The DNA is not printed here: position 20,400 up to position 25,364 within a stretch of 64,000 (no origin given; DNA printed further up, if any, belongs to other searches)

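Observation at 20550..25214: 1554-aa prokaryotic NO VEIN-like protein (sacsin-type GHKL ATPase plus DUF3883) as a stand-alone gene in an island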

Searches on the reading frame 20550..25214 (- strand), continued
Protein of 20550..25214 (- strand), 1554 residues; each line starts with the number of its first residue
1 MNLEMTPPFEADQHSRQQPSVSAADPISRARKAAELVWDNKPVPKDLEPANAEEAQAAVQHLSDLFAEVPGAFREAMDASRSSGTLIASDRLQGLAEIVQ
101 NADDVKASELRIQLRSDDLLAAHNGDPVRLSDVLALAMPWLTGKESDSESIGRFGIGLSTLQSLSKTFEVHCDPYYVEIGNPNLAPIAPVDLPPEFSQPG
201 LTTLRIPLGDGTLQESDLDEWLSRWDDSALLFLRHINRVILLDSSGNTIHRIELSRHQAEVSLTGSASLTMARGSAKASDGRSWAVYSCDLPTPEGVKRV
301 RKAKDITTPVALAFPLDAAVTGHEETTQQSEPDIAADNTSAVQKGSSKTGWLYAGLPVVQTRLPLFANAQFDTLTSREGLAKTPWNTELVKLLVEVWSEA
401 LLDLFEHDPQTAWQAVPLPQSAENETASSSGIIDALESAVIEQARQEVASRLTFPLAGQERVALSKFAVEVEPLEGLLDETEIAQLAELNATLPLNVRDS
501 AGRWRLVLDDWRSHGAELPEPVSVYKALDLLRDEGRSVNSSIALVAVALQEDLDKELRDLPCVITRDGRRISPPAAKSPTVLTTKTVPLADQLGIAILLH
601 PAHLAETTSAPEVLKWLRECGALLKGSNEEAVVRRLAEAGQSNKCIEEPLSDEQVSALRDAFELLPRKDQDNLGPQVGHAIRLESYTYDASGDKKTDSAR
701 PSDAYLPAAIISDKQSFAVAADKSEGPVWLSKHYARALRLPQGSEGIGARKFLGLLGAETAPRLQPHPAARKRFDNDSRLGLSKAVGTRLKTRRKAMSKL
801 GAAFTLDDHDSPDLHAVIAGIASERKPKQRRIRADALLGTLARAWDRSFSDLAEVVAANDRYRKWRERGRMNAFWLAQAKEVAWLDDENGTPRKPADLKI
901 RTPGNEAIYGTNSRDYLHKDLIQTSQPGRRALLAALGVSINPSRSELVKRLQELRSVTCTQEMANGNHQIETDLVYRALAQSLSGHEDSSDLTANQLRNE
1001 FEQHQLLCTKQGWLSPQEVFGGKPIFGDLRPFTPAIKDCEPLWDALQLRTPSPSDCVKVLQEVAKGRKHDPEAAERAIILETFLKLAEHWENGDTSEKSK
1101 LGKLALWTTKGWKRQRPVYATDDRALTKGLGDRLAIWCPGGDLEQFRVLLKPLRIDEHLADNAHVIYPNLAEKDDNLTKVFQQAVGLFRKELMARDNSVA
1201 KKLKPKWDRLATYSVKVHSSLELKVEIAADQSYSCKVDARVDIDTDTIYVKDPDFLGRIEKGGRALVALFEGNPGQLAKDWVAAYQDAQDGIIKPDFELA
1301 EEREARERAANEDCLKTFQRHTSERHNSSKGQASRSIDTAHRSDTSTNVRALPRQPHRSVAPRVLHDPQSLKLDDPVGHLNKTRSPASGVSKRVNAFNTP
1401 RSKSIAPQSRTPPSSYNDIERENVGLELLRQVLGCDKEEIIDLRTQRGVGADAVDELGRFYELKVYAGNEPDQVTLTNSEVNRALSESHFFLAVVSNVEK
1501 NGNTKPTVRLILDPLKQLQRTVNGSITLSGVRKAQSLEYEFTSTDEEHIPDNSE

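Call 31: find_related_loci(query=A1, collection=genome_contigs, flank=10000)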
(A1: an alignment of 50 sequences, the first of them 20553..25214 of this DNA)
Query A1 (1554 aa) in genome_contigs; peptide patterns used: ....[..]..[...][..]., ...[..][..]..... (x = any residue, [..] = any of these).
599 stretches matched a pattern (row limit reached: there are more); 153 encode a relative of the query (tblastn E <= 1e-3); the best 80 are kept; 80 distinct loci.
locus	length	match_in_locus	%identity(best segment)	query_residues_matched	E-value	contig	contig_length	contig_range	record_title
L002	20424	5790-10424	64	13-1552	0e+0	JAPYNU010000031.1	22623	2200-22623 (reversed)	MAG: Candidatus Aldehydirespirator catecholifindens isolate m_calh10 Seq31, whole genome shotgun sequence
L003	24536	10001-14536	54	8-1547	0e+0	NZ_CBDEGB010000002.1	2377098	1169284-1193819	MAG: Candidatus Poriferisodalis sp. isolate f5b3f634-3930-48ef-b7e0-85baa50b5fea contig_2, whole genome shotgun sequence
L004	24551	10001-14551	51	27-1548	0e+0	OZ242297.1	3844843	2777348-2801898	MAG: Acidimicrobiales bacterium isolate 386d1096-d7b5-410a-b4ac-dc0bb20c483d genome assembly, chromosome: 1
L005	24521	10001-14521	51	37-1548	0e+0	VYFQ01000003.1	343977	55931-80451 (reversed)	MAG: Acidimicrobiaceae bacterium isolate SB0677_bin_3 NODE_3_length_343977_cov_59.379813, whole genome shotgun sequence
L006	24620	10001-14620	56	14-1554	0e+0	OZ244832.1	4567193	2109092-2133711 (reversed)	MAG: Candidatus Aldehydirespirator sp. isolate 45bd059b-89eb-4db7-924e-096435c6defb genome assembly, chromosome: 1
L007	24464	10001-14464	47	27-1547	0e+0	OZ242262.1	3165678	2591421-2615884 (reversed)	MAG: Dehalococcoidia bacterium isolate ad06fa00-f9d4-4df5-aac3-c9777a52e3f0 genome assembly, chromosome: 1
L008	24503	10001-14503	46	17-1545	0e+0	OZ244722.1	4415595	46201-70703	MAG: Dehalococcoidia bacterium isolate b077b08e-e145-448e-a96a-cce4e44968b6 genome assembly, chromosome: 1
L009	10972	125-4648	46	25-1554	0e+0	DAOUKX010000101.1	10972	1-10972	MAG TPA_asm: Dehalococcoidia bacterium isolate S8_365 303863, whole genome shotgun sequence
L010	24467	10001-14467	46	40-1554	0e+0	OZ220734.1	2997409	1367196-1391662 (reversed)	MAG: Dehalococcoidia bacterium isolate 0c714f15-409a-4665-a51d-e85178f2a5b0 genome assembly, chromosome: 1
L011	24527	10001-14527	49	20-1551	0e+0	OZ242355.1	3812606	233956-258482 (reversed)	MAG: Acidimicrobiales bacterium isolate 104998a1-4135-4d78-96d2-be0913496795 genome assembly, chromosome: 1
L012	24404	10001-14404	46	48-1541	0e+0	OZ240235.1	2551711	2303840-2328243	MAG: Dehalococcoidia bacterium isolate ed65c047-e145-42da-9344-7ae81f1092be genome assembly, chromosome: 1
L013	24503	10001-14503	45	21-1542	0e+0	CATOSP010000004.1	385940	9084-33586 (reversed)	MAG: uncultured Dehalococcoidia bacterium isolate 286066b2-4084-4aa5-9e65-18c9001dea11 genome assembly, contig: contig_4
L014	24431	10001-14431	45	48-1545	0e+0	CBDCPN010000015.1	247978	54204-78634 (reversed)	MAG: Dehalococcoidia bacterium isolate 77b6deb3-c992-4f46-a2a9-38a77cc1bbdf genome assembly, contig: contig_15, whole ge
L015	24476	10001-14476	44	30-1545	0e+0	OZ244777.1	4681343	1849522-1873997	MAG: Rhodobacterales bacterium isolate 6e308b35-f33b-4e74-a489-fa43ae000682 genome assembly, chromosome: 1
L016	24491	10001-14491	44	17-1541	0e+0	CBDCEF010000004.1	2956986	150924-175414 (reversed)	MAG: Dehalococcoidia bacterium isolate c259e03a-9b86-4cdb-a37a-9c02718a3515 genome assembly, contig: contig_4, whole gen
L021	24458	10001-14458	40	33-1546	0e+0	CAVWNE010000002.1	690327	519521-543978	MAG: uncultured Acidimicrobiaceae bacterium isolate MFD09495.bin.1.2 genome assembly, contig: contig_1521, whole genome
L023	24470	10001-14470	45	23-1546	0e+0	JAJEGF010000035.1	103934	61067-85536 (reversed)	MAG: Chloroflexota bacterium isolate p16x44bins.42 k141_285438, whole genome shotgun sequence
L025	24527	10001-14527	47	27-1554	0e+0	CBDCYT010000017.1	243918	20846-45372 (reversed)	MAG: Dehalococcoidia bacterium isolate b3e3ad07-64b9-47c7-ad82-6c21615a0932 genome assembly, contig: contig_17, whole ge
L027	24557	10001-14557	46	3-1554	0e+0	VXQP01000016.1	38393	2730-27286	MAG: Chloroflexi bacterium isolate SB0664_bin_11 NODE_791_length_38393_cov_24.631488, whole genome shotgun sequence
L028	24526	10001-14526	48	18-1546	0e+0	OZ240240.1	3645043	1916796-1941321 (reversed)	MAG: Dehalococcoidia bacterium isolate 9fa25b9b-25de-44f7-936b-2c4815794ad0 genome assembly, chromosome: 1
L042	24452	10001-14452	37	27-1546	0e+0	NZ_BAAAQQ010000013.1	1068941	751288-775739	Nocardioides bigeumensis strain JCM 16021 sequence13, whole genome shotgun sequence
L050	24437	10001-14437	37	47-1546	0e+0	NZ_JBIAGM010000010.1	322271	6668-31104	Streptomyces sp. NPDC006739 NPDC006739_32_D8.ctg-0010, whole genome shotgun sequence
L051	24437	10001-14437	36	47-1546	0e+0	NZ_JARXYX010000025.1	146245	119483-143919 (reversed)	Streptomyces sp. LBL Ga0498890_25, whole genome shotgun sequence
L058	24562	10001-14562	46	47-1554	0e+0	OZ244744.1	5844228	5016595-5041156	MAG: Candidatus Latescibacterota bacterium isolate aa5cf8e5-2ee9-4ccc-9d1f-80a1aaad70af genome assembly, chromosome: 1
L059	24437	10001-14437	36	47-1546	0e+0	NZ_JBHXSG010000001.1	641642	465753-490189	Streptomyces sp. NPDC058678 NPDC058678_T47_A4.ctg-0001, whole genome shotgun sequence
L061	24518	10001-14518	52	25-1554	0e+0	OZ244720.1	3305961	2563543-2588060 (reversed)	MAG: Dehalococcoidia bacterium isolate 9e3a45bd-a01b-43fc-9133-5d91322e70de genome assembly, chromosome: 1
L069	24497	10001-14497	47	25-1546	0e+0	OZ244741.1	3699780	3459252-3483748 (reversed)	MAG: Dehalococcoidia bacterium isolate 3ca8c83b-605f-4fcd-bc6c-fe95b3c2bdbe genome assembly, chromosome: 1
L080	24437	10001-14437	37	47-1546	0e+0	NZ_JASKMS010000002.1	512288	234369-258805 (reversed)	Streptomyces sp. 378 Scaffold2, whole genome shotgun sequence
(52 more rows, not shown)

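Call 50: search_protein_families(library=pfam, alignment_id=A4, max_evalue=0.01)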
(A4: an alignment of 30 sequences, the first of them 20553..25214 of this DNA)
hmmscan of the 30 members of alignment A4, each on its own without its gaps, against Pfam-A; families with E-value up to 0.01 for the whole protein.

A. member 1, window:20553-25214:- (1554 aa): 1 family
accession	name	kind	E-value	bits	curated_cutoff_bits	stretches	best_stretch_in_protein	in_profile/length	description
PF25794.1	SACS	-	0.0055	17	32.8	0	95-112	21-38/247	Sacsin domain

B. families by the number of members that match (of 30 scanned): 3 families
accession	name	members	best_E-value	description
PF25794.1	SACS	27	6.9e-07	Sacsin domain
PF22535.1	DUF7003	1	0.0025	Family of unknown function (DUF7003)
PF13020.12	NOV_C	1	0.0054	Protein NO VEIN, C-terminal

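Call 56: search_protein_families(library=padloc, alignment_id=A6, max_evalue=0.00001)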
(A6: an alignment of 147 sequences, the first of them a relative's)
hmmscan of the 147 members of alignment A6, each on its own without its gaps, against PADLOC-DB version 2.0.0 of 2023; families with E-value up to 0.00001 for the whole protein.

A. member 1, L002:5324-5593:+ (90 aa): 0 families

B. families by the number of members that match (of 147 scanned): 218 families (the first 25 are shown)
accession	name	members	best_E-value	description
PDLC03968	TmtA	4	1.2e-70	-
PDLC04134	mad2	3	2.3e-42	mads_2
PDLC03021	MTase_I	2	5.7e-172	Type I methyltransferase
PDLC03920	MkoA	2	2.2e-88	-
PDLC02294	AbiEii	2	6.1e-76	AbiEii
PDLC03921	MkoA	2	6.8e-73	-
PDLC03025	MTase_I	2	4.3e-68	Type I methyltransferase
PDLC03026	MTase_I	2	5.5e-66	Type I methyltransferase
PDLC03036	MTase_I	2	9e-37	Type I methyltransferase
PDLC03031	MTase_I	2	1.1e-31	Type I methyltransferase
PDLC02304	AbiEii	2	3.1e-31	AbiEii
PDLC03018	MTase_I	2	2.3e-29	Type I methyltransferase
PDLC03218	MTase_II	2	7.5e-29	Type II methyltransferase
PDLC03022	MTase_I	2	7e-28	Type I methyltransferase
PDLC03318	MTase_II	2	6.1e-27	Type II methyltransferase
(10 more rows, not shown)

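Call 57: find_encoding_contigs(protein=P0017, flank=10000, max_places=1)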
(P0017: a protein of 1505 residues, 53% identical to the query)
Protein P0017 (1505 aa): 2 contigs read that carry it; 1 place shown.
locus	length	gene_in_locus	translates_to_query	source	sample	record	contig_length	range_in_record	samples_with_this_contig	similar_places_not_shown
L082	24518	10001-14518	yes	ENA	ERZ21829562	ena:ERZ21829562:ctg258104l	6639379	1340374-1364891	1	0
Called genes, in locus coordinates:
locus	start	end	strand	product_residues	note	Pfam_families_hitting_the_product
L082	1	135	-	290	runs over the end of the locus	-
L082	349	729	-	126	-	PF13683:rve_3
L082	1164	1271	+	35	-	-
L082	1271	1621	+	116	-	PF11225:DUF3024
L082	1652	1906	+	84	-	-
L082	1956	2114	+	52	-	-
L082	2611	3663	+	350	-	PF01548:DEDD_Tnp_IS110, PF02371:Transposase_20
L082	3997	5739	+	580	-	PF04326:SLFN_AlbA_2, PF13749:HATPase_c_4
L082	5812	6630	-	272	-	PF00665:rve (weak), PF13610:DDE_Tnp_IS240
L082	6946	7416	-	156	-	-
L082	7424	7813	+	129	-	PF02371:Transposase_20 (weak)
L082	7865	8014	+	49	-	-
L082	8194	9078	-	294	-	PF07934:OGG_N, PF00730:HhH-GPD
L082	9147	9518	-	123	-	-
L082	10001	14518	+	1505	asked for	-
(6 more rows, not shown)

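Call 58: find_encoding_contigs(protein=P0106, flank=10000, max_places=1)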
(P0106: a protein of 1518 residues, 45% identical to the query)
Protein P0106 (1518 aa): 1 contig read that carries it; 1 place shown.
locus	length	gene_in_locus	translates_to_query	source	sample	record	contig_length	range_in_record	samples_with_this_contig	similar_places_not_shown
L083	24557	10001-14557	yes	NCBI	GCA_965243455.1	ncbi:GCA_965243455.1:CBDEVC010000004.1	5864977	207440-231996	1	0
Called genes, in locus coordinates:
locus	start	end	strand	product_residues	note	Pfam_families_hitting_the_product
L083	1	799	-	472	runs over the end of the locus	-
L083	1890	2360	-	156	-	PF25209:Phage_capsid_4, PF10124:Mu-like_gpT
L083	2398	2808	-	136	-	-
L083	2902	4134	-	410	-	PF10123:Mu-like_Pro_N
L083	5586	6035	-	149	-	-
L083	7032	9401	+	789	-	PF13620:CarboxypepD_reg, PF13715:CarbopepD_reg_2, PF07715:Plug, PF00593:TonB_dep_Rec_b-barrel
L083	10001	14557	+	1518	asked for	-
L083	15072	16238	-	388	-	PF13784:Fic_N, PF02661:Fic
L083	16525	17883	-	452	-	PF01266:DAO (faint), PF01593:Amino_oxidase, PF13450:NAD_binding_8, PF13454:NAD_binding_9 (faint)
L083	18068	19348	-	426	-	PF06074:Portal_Mu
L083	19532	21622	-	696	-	PF20155:TMP_3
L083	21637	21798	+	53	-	-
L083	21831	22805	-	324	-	PF20155:TMP_3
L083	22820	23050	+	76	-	-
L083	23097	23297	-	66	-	-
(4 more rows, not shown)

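Call 59: find_encoding_contigs(protein=P0051, flank=10000, max_places=1)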
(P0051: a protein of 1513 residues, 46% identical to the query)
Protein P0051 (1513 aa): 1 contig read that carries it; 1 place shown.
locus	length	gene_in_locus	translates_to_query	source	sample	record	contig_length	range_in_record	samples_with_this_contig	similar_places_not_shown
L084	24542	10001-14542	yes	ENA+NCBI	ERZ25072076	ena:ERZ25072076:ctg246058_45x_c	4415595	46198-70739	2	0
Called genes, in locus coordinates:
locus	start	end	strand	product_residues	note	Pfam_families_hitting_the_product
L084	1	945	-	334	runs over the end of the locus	PF07584:BatA, PF00092:VWA, PF13519:VWA_2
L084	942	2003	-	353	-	PF13584:BatD (weak)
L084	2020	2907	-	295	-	PF01882:DUF58, PF13519:VWA_2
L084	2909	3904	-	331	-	PF00493:MCM (weak), PF20030:bpMoxR, PF07726:AAA_3, PF07728:AAA_5, PF17863:AAA_lid_2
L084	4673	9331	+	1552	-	PF12733:Cadherin-like, PF19755:DUF6242 (faint), PF12733:Cadherin-like, PF00041:fn3, PF25059:FN3_DSCAM-DSCAML_C (weak), PF12733:Cadherin-like, PF00560:LRR_1 (faint), PF12733:Cadherin-like, +3 more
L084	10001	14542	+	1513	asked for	PF25794:SACS (faint)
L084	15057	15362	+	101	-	-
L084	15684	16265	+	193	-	PF18863:AbiJ_NTD4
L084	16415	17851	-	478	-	PF02171:Piwi (weak)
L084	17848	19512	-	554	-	PF13289:SIR2_2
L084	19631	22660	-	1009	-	PF04313:HSDR_N, PF00270:DEAD (weak), PF04851:ResIII, PF18766:SWI2_SNF2, PF22679:T1R_D3-like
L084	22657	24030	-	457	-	PF01420:Methylase_S (weak)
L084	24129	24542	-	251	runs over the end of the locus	-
